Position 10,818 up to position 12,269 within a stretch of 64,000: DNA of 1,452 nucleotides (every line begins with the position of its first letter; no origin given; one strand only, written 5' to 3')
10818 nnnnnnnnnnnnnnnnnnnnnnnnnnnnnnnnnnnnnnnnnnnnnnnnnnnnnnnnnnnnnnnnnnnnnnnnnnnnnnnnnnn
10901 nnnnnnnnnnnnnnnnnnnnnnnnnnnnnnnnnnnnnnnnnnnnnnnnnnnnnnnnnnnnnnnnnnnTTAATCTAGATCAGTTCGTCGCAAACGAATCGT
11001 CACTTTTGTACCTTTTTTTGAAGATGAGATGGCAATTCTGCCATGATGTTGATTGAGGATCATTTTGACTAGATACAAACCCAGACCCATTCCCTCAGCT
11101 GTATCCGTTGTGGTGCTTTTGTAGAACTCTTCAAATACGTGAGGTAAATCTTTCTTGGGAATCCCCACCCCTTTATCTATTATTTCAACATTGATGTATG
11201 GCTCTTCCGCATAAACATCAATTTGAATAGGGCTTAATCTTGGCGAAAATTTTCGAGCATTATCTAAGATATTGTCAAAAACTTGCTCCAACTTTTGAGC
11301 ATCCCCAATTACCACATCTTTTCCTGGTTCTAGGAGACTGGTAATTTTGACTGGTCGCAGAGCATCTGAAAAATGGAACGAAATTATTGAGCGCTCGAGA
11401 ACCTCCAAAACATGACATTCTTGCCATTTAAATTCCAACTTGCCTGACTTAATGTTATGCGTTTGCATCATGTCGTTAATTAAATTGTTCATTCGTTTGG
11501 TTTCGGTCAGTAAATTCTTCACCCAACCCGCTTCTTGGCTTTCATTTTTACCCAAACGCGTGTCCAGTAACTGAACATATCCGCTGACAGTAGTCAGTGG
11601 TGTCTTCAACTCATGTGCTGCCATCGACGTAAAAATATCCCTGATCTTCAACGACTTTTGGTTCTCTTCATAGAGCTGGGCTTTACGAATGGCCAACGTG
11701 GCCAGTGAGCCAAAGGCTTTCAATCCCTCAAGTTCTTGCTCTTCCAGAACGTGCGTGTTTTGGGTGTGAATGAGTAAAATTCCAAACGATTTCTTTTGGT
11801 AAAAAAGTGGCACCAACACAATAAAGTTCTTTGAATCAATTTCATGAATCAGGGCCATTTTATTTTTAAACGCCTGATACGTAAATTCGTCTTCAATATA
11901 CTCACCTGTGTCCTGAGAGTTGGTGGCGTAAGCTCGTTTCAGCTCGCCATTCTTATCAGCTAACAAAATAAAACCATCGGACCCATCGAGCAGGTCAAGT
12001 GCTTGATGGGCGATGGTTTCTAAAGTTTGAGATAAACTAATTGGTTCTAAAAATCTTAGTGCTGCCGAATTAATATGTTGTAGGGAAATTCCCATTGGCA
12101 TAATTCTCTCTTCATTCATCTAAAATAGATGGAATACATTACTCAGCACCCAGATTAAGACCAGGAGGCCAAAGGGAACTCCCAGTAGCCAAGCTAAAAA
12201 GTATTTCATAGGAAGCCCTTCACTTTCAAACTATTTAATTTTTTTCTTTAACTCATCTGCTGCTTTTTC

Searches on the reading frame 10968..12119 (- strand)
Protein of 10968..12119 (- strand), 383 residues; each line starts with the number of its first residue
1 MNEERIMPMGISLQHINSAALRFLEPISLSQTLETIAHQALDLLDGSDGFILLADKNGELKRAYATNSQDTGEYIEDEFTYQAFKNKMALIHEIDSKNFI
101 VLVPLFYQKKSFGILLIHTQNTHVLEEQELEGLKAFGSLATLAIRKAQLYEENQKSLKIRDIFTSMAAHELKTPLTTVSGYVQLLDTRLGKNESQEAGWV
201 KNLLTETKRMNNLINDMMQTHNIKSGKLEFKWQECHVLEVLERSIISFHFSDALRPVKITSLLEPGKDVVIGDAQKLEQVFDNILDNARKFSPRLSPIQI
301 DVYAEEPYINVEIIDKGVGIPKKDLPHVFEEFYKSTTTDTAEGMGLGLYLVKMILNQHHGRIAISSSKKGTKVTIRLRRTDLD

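Call 4: search_protein_families(library=pfam, proteins=[window:10968-12119:-], max_evalue=0.1)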
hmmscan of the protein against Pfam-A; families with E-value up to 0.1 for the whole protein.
window:10968-12119:- (383 aa): 8 families
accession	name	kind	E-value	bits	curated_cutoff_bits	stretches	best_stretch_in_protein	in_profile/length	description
PF02518.31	HATPase_c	-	2.3e-26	92.8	26.4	1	272-379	1-109/111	Histidine kinase-, DNA gyrase B-, and HSP90-like ATPase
PF00512.31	HisKA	-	3.2e-15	56.4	26.9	1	161-224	3-64/66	His Kinase A (phospho-acceptor) domain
PF13185.12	GAF_2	-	3.7e-06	27.6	28.6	1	28-144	3-135/136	GAF domain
PF13492.12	GAF_3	-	8.1e-06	26.7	27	1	29-145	2-128/129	GAF domain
PF01590.32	GAF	-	0.00017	22.6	22.4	1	29-144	2-133/133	GAF domain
PF13581.12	HATPase_c_2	-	0.00045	20.7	27.4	1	283-376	42-126/127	Histidine kinase-like ATPase domain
PF14501.12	HATPase_c_5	-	0.0088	16.4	22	1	277-373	6-97/102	GHKL domain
PF11849.14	DUF3369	-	0.024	15.3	27.2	1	12-152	20-167/168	Domain of unknown function (DUF3369)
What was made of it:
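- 10968..12101 (-): Soluble GAF-HisKA-HATPase_c histidine kinase, 377 aa from the conserved start ATG at 12101-12099. The longest ORF would start at 12119. Pfam (call 4).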

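Call 5: search_protein_families(library=ncbifam, proteins=[window:10968-12119:-], max_evalue=1)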
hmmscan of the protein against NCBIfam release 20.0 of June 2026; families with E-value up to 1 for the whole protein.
window:10968-12119:- (383 aa): 87 families (the best 25 are shown)
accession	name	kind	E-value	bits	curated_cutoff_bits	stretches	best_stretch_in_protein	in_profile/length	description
NF033092.0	HK_WalK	equivalog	7e-43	147.1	725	1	152-377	364-592/594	cell wall metabolism sensor histidine kinase WalK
TIGR02966.1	phoR_proteo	equivalog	1.2e-41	142.9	334.2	1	155-376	109-332/333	phosphate regulon sensor histidine kinase PhoR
NF046044.1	PnpS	equivalog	7.7e-41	140.4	400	1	158-377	168-389/390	two-component system histidine kinase PnpS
NF033091.0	HK_VanS_ACDEFG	equivalog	1.4e-37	129.3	400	1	116-377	32-292/293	vancomycin resistance histidine kinase VanS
NF047874.1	MASE3_PAS_HK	subfamily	7.1e-36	124.2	560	1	130-379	381-625/655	MASE3 domain-containing sensor histidine kinase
NF041880.1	EPS_EpsF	equivalog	1.1e-35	123.1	900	1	151-371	265-483/492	response regulator EpsF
NF008312.0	PRK11100.1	equivalog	3.3e-35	121.8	356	1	166-379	262-474/477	two-component system sensor histidine kinase CreC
NF008468.0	PRK11360.1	equivalog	4e-33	114.7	646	1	167-379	403-608/616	two-component system sensor histidine kinase AtoS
NF033093.1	HK_VicK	exception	4.8e-32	111.2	680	1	152-377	201-433/448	cell wall metabolism sensor histidine kinase VicK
NF007793.0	PRK10490.1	equivalog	1.9e-31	108.9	1123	1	48-371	546-873/895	two-component system sensor histidine kinase KdpD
NF006800.0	PRK09303.1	equivalog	1.2e-30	106.7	342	1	148-369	139-367/383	histidine kinase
NF045595.1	HK_scytonemin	equivalog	2.6e-30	105.4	865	1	150-377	405-633/637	scytonemin biosynthesis sensor histidine kinase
NF041735.1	hist_kin_RppB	equivalog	1.7e-29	102.9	400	1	156-377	212-437/438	two-component system sensor histidine kinase RppB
TIGR01386.1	cztS_silS_copS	subfamily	7.8e-29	100.9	292.55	1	163-376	244-455/457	heavy metal sensor histidine kinase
NF045911.1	TCSHisKinNblS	equivalog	2.6e-26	92.1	1000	1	161-367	389-607/621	two-component system sensor histidine kinase NblS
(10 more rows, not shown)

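Call 8: list_cluster_members(proteins=[window:12123-12209:-, window:10968-12119:-, window:12231-12494:-, window:12533-12787:-, window:10300-10971:+])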
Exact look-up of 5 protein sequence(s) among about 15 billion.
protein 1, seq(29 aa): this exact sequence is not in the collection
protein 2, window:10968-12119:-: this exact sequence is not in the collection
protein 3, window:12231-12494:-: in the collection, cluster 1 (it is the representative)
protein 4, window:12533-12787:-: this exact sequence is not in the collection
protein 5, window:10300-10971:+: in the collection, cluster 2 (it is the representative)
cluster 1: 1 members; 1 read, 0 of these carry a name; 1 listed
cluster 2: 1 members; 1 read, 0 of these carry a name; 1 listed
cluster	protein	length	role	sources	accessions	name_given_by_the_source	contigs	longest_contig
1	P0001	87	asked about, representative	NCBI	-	-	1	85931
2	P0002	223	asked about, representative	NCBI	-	-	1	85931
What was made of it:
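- Checked: The 383-aa kinase form starting at the abutting ATG is not on record (call 8).
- Tried and rejected: An exact look-up of the peptide found no record, so no gene caller had called this exact sequence (call 8).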

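Call 9: find_homologous_proteins(query=window:10968-12119:-, max_evalue=1e-30)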
Query window:10968-12119:- (383 aa): 215 proteins with E <= 1e-30 among 5203 candidates; the best 120 are listed.
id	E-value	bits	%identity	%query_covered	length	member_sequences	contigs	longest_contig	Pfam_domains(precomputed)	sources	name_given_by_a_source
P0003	1.5e-157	542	66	98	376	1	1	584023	PF13185.13,PF02518.32,PF13492.13,PF00512.32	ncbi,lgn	-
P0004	5.3e-151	521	62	98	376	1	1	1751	PF02518.32,PF13492.13,PF00512.32,PF14501.13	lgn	-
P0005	9.1e-123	428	55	98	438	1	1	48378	PF13185.13,PF01590.33,PF02518.32,PF13492.13,PF00512.32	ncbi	-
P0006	2.6e-118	413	51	98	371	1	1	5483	PF13185.13,PF02518.32,PF13492.13,PF00512.32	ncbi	-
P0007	3.7e-117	410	52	98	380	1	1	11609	PF13185.13,PF13581.13,PF02518.32,PF13492.13,PF00512.32,PF14501.13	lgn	-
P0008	7.8e-103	363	46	98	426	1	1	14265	PF13185.13,PF01590.33,PF02518.32,PF13492.13,PF00512.32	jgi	jgi:signal transduction histidine kinase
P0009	3.3e-100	354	46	98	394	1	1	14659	PF13185.13,PF01590.33,PF02518.32,PF13492.13,PF00512.32,PF14501.13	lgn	-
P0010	8.0e-91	323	39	98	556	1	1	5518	PF13185.13,PF01590.33,PF02518.32,PF13492.13,PF00512.32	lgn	-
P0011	1.3e-90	322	44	97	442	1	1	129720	PF13185.13,PF01590.33,PF02518.32,PF13492.13,PF00512.32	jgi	jgi:signal transduction histidine kinase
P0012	2.0e-89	318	38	95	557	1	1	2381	PF13185.13,PF01590.33,PF02518.32,PF13492.13,PF00512.32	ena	-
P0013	1.5e-88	316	42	97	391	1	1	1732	PF13185.13,PF01590.33,PF02518.32,PF00512.32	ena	-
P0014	6.1e-88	314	43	98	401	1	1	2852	PF02518.32,PF13492.13,PF00512.32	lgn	-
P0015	3.8e-87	311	39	95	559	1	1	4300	PF13185.13,PF01590.33,PF02518.32,PF13492.13,PF00512.32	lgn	-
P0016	4.9e-86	307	46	86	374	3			PF13185.13,PF01590.33,PF02518.32,PF13492.13,PF00512.32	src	-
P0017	5.5e-85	304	38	99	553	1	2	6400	PF13185.13,PF01590.33,PF02518.32,PF13492.13,PF00512.32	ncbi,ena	-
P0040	3.0e-76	275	40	96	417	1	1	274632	PF13185.13,PF01590.33,PF02518.32,PF00512.32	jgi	jgi:signal transduction histidine kinase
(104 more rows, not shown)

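Call 12: find_encoding_contigs(protein=P0003, flank=4000, max_places=2)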
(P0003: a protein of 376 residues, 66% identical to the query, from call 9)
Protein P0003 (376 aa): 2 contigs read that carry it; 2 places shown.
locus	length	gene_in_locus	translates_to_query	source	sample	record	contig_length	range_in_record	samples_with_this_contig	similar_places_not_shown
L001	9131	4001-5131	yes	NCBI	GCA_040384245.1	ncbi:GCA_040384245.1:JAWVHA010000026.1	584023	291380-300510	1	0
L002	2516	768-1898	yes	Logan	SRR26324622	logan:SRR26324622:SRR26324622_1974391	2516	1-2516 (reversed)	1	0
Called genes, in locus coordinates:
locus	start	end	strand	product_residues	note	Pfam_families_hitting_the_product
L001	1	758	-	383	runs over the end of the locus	PF03065:Glyco_hydro_57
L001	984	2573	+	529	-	PF00343:Phosphorylase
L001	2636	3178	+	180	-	-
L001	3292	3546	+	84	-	PF04226:Transgly_assoc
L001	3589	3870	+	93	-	-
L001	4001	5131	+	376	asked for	PF13185:GAF_2 (faint), PF13492:GAF_3, PF00512:HisKA, PF02518:HATPase_c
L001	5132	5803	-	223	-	PF00072:Response_reg, PF00486:Trans_reg_C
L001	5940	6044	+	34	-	-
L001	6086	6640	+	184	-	-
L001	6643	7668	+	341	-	PF01266:DAO (weak), PF03486:HI0933_like (faint), PF07992:Pyr_redox_2, PF13450:NAD_binding_8 (weak), PF13738:Pyr_redox_3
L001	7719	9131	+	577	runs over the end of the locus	PF02683:DsbD_TM, PF13386:DsbD_2, PF00578:AhpC-TSA, PF08534:Redoxin, PF13905:Thioredoxin_8, PF17991:Thioredoxin_10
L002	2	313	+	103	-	?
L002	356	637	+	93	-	-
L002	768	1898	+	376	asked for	PF13185:GAF_2 (faint), PF13492:GAF_3, PF00512:HisKA, PF02518:HATPase_c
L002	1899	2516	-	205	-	?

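Call 13: find_encoding_contigs(protein=P0005, flank=4000, max_places=2)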
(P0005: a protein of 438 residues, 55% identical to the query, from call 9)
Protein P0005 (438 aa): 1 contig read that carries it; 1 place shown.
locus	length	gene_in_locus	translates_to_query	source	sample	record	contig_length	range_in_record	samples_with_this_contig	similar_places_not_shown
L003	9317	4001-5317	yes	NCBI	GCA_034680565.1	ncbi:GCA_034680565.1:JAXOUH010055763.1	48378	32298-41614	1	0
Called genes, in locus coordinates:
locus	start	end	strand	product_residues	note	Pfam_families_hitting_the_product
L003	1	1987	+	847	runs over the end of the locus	PF00690:Cation_ATPase_N, PF00122:E1-E2_ATPase, PF00702:Hydrolase, PF13246:Cation_ATPase, PF00689:Cation_ATPase_C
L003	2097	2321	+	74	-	-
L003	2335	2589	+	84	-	-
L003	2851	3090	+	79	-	-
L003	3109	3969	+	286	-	PF23441:SDR (weak), PF00106:adh_short, PF08659:KR, PF13561:adh_short_C2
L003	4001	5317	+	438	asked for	PF01590:GAF, PF13185:GAF_2, PF13492:GAF_3, PF00512:HisKA, PF02518:HATPase_c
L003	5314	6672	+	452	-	-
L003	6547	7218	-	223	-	PF00072:Response_reg, PF00486:Trans_reg_C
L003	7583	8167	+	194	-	-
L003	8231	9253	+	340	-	PF01266:DAO (faint), PF03486:HI0933_like (faint), PF07992:Pyr_redox_2, PF13738:Pyr_redox_3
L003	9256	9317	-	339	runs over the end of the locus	PF01972:SDH_protease, PF00574:CLP_protease, PF25145:NfeD1b_N (weak), PF01343:Peptidase_S49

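Call 17: find_encoding_contigs(protein=P0006, flank=4000, max_places=2)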
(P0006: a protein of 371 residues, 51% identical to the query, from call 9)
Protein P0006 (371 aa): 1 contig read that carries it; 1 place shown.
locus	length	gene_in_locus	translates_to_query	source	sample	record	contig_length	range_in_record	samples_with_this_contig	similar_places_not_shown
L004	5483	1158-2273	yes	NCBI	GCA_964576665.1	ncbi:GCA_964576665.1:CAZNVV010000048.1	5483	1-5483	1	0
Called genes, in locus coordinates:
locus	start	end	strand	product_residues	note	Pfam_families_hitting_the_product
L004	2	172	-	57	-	?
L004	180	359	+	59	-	-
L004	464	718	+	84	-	PF04226:Transgly_assoc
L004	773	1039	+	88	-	-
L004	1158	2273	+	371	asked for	PF13185:GAF_2 (faint), PF13492:GAF_3 (weak), PF00512:HisKA, PF02518:HATPase_c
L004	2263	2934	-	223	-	PF00072:Response_reg, PF00486:Trans_reg_C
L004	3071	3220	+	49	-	-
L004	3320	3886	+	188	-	-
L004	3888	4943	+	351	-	PF01266:DAO (faint), PF03486:HI0933_like (faint), PF07992:Pyr_redox_2 (faint), PF13738:Pyr_redox_3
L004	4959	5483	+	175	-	?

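Call 18: find_encoding_contigs(protein=P0007, flank=4000, max_places=2)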
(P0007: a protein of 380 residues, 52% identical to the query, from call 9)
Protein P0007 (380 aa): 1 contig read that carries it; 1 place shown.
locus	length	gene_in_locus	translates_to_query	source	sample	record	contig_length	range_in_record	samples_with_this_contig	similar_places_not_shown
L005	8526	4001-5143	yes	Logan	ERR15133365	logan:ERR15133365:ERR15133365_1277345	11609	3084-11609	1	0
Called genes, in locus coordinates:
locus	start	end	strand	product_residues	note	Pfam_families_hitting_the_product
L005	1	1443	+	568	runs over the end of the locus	PF00343:Phosphorylase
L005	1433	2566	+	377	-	PF13450:NAD_binding_8, PF01593:Amino_oxidase (faint), PF03275:GLF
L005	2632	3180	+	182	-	-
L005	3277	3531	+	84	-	PF04226:Transgly_assoc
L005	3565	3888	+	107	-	-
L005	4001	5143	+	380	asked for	PF13185:GAF_2 (faint), PF13492:GAF_3, PF00512:HisKA, PF13581:HATPase_c_2 (faint), PF14501:HATPase_c_5 (faint), PF02518:HATPase_c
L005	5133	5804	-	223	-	PF00072:Response_reg, PF00486:Trans_reg_C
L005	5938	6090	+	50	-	-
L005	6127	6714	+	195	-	-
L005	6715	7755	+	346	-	PF00890:FAD_binding_2 (faint), PF01266:DAO (faint), PF01494:FAD_binding_3 (faint), PF03486:HI0933_like (faint), PF07992:Pyr_redox_2, PF13434:Lys_Orn_oxgnase (faint), PF13450:NAD_binding_8 (weak), PF13738:Pyr_redox_3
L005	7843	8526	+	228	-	?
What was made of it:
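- The whole gene block is syntenic, so adjacency alone carries little information (calls 12, 17, 18).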

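Call 19: find_encoding_contigs(protein=P0040, flank=4000, max_places=2)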
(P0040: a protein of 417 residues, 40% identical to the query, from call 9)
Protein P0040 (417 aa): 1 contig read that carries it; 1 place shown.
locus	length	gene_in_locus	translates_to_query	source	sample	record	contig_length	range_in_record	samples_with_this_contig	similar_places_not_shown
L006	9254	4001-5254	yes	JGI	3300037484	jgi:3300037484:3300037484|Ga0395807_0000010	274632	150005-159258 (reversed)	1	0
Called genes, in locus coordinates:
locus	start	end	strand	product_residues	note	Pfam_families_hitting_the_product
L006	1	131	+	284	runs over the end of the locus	PF00763:THF_DHG_CYH, PF02882:THF_DHG_CYH_C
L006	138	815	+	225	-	PF03734:YkuD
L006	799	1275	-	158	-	PF00383:dCMP_cyt_deam_1, PF14437:MafB19-deam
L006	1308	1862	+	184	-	PF10502:Peptidase_S26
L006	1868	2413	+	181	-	PF02659:Mntp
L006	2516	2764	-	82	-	PF04226:Transgly_assoc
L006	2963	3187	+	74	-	-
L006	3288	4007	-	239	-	PF00072:Response_reg, PF00486:Trans_reg_C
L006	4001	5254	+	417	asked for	PF01590:GAF (weak), PF13185:GAF_2, PF00512:HisKA, PF02518:HATPase_c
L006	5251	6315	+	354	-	-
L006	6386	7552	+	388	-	PF13185:GAF_2, PF13492:GAF_3 (weak), PF00512:HisKA, PF02518:HATPase_c, PF14501:HATPase_c_5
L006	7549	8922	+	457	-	-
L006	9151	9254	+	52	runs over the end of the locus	-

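Call 24: find_homologous_proteins(query=A1, max_evalue=10)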
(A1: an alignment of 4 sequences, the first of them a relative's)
Query A1 (4 sequences) (52 aa, profile of the alignment): 349 proteins with E <= 10 among 366 candidates; the best 120 are listed.
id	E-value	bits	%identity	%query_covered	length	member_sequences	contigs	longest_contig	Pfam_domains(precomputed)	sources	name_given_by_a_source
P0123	4.0e-10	57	73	50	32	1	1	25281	-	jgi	jgi:hypothetical protein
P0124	4.3e-8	51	80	48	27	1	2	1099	-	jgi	-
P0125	6.7e-8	50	77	50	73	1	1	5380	-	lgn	-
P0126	1.4e-7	49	78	44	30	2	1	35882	-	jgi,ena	jgi:hypothetical protein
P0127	1.8e-7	49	53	73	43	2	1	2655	-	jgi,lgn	jgi:hypothetical protein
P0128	1.8e-7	49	56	73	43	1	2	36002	-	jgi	jgi:hypothetical protein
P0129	3.2e-7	48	49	90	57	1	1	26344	-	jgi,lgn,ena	-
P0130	3.6e-7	48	52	85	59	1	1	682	-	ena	-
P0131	4.6e-7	47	75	46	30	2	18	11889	-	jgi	jgi:hypothetical protein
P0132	1.2e-6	46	69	50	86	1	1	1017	-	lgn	-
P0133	1.4e-6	46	64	48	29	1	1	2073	-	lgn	-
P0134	1.6e-6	46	68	48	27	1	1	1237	-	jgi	-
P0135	1.8e-6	45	68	48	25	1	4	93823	-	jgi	-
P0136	1.8e-6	45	72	48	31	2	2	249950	-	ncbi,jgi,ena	jgi:hypothetical protein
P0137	2.4e-6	45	72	48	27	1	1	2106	-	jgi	-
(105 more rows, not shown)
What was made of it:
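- On AWLLGVP mini-protein family (undescribed; defined here): The profile built from the window peptide and three orthologs recovers 349 proteins (call 24).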

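Call 46: list_cluster_members(proteins=[window:10968-12101:-, window:10968-12095:-])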
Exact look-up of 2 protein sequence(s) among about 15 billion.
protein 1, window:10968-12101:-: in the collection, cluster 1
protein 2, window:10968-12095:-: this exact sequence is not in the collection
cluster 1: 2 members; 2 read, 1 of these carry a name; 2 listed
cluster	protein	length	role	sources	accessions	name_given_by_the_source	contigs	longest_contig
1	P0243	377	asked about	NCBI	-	-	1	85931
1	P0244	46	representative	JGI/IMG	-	hypothetical protein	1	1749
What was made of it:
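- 10968..12101 (-): The 377-aa form is the one on record (call 46).
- Checked: The 377-aa form starting at ATG 12101-12099 is on record from NCBI (call 46).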

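Call 47: find_encoding_contigs(protein=P0123, flank=4000, max_places=3)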
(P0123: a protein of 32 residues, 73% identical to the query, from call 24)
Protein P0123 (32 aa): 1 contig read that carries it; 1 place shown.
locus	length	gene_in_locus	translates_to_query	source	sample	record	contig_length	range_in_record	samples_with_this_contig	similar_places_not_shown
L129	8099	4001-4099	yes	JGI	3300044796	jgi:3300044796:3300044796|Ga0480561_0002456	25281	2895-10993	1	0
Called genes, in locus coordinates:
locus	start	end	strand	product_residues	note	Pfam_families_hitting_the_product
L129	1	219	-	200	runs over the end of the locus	-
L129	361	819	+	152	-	-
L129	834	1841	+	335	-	PF07313:AmiA-like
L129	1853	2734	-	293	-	-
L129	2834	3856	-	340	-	-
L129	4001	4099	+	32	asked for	-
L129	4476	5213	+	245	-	-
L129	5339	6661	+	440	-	PF03372:Exo_endo_phos (weak)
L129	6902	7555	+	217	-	-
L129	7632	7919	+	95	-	PF05930:Phage_AlpA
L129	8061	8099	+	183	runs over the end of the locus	-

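Call 48: find_encoding_contigs(protein=P0125, flank=4000, max_places=3)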
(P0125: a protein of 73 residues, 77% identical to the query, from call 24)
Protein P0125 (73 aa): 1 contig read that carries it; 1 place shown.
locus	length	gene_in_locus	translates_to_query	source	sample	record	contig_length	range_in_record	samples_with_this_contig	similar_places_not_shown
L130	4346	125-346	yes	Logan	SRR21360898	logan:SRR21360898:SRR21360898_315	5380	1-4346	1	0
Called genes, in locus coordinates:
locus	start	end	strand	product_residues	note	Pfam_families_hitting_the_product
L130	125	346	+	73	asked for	-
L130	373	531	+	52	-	PF11752:DUF3309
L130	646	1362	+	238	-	PF07722:Peptidase_C26, PF00117:GATase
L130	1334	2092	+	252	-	PF01479:S4, PF00849:PseudoU_synth_2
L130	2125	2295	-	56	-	PF00471:Ribosomal_L33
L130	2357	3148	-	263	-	PF08904:EipB_like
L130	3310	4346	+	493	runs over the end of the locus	PF02789:Peptidase_M17_N, PF00883:Peptidase_M17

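Call 63: find_encoding_contigs(protein=P0009, flank=3000, max_places=2)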
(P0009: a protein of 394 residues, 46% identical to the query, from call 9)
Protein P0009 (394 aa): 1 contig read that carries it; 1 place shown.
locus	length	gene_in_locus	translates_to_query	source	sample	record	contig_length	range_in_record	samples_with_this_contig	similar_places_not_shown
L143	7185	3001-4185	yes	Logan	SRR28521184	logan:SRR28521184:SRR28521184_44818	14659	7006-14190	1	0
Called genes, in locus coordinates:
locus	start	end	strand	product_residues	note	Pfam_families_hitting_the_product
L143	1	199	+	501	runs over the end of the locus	PF14010:PEPcase_2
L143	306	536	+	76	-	-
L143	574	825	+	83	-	PF04226:Transgly_assoc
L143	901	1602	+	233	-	-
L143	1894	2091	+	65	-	-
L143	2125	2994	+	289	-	PF00106:adh_short, PF23441:SDR, PF08659:KR, PF13561:adh_short_C2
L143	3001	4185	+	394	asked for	PF01590:GAF, PF13185:GAF_2 (weak), PF13492:GAF_3 (weak), PF00512:HisKA, PF02518:HATPase_c, PF14501:HATPase_c_5 (faint)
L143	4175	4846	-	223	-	PF00072:Response_reg, PF00486:Trans_reg_C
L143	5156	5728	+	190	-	-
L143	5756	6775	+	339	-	PF01266:DAO (faint), PF03486:HI0933_like (faint), PF07992:Pyr_redox_2, PF13434:Lys_Orn_oxgnase (faint), PF13454:NAD_binding_9 (faint), PF13738:Pyr_redox_3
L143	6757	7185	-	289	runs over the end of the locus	PF00574:CLP_protease (weak), PF01972:SDH_protease (faint), PF25145:NfeD1b_N, PF01343:Peptidase_S49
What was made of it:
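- Checked: Relatives keep this tail-to-tail layout, with 0-11 nt overlap (calls 12, 17, 18, 63).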

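Call 64: find_encoding_contigs(protein=P0008, flank=3000, max_places=2)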
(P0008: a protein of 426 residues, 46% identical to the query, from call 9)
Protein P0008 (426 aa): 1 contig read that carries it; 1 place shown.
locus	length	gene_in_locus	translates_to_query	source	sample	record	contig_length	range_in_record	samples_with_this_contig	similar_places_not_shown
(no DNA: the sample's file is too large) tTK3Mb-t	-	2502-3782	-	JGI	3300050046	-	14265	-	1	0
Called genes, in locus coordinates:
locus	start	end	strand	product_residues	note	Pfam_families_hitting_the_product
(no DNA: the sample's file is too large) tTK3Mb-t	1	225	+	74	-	?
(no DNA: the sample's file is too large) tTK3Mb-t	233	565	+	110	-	-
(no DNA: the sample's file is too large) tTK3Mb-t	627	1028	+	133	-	PF00072:Response_reg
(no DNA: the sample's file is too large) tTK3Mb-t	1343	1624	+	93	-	-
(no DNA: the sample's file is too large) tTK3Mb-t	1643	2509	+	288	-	PF00106:adh_short, PF23441:SDR, PF08659:KR, PF13561:adh_short_C2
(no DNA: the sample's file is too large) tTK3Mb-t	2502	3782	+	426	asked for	PF13185:GAF_2, PF01590:GAF, PF13492:GAF_3, PF00512:HisKA, PF02518:HATPase_c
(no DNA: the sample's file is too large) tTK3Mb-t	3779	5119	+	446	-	-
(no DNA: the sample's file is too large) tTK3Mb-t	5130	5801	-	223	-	PF00072:Response_reg, PF00486:Trans_reg_C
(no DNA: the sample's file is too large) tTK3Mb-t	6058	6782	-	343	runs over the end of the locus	PF00890:FAD_binding_2 (faint), PF01266:DAO (faint), PF01494:FAD_binding_3 (faint), PF03486:HI0933_like (faint), PF13434:Lys_Orn_oxgnase (faint), PF13738:Pyr_redox_3, PF07992:Pyr_redox_2 (weak)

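Call 66: search_protein_representatives(alignment_id=A5)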
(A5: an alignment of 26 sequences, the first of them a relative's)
Query: 26 sequences, 28 profile positions. Proteins with E-value up to 0.001 (for the whole library): 855; up to 1e-10: 28; up to 1e-30: 0. The best 150 are listed.
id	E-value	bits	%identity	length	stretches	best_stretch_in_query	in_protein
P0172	5.4e-13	64.3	-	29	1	1-28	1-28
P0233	1.3e-11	59.8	-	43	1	2-28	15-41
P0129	1.3e-11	59.8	-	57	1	1-27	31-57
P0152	1.3e-11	59.8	-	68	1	1-27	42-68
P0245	1.5e-11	59.7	-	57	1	1-27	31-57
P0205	1.5e-11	59.7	-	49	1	2-28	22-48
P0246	1.5e-11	59.6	-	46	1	1-27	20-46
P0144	1.6e-11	59.6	-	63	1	1-27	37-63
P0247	1.6e-11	59.6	-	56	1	1-28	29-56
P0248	1.9e-11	59.4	-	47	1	1-27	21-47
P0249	1.9e-11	59.4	-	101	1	1-27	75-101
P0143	3.8e-11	58.4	-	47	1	1-27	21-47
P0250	4.4e-11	58.2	-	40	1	2-28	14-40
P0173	4.6e-11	58.1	-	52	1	1-27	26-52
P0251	4.8e-11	58.1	-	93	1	1-27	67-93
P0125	8.8e-10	54.0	-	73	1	2-27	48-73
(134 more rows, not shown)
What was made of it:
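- On AWLLGVP mini-protein family (undescribed; defined here): A profile of 26 family members, the window peptide among them, recovers 855 cluster representatives (call 66).
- In the best 150, all 116 aa or shorter, the match covers the C-terminal end or the whole protein in nearly all (call 66).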

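Call 77: find_encoding_contigs(protein=P0004, flank=3000, max_places=1)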
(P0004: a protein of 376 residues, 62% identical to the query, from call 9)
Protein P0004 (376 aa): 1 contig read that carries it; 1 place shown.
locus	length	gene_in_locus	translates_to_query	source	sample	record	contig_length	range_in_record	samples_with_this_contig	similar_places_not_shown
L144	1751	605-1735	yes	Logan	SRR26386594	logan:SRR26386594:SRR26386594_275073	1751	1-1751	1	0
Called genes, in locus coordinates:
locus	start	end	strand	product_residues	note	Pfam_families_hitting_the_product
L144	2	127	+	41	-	?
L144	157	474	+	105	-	PF12732:YtxH (weak)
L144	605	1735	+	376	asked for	PF13492:GAF_3 (weak), PF00512:HisKA, PF02518:HATPase_c, PF14501:HATPase_c_5 (faint)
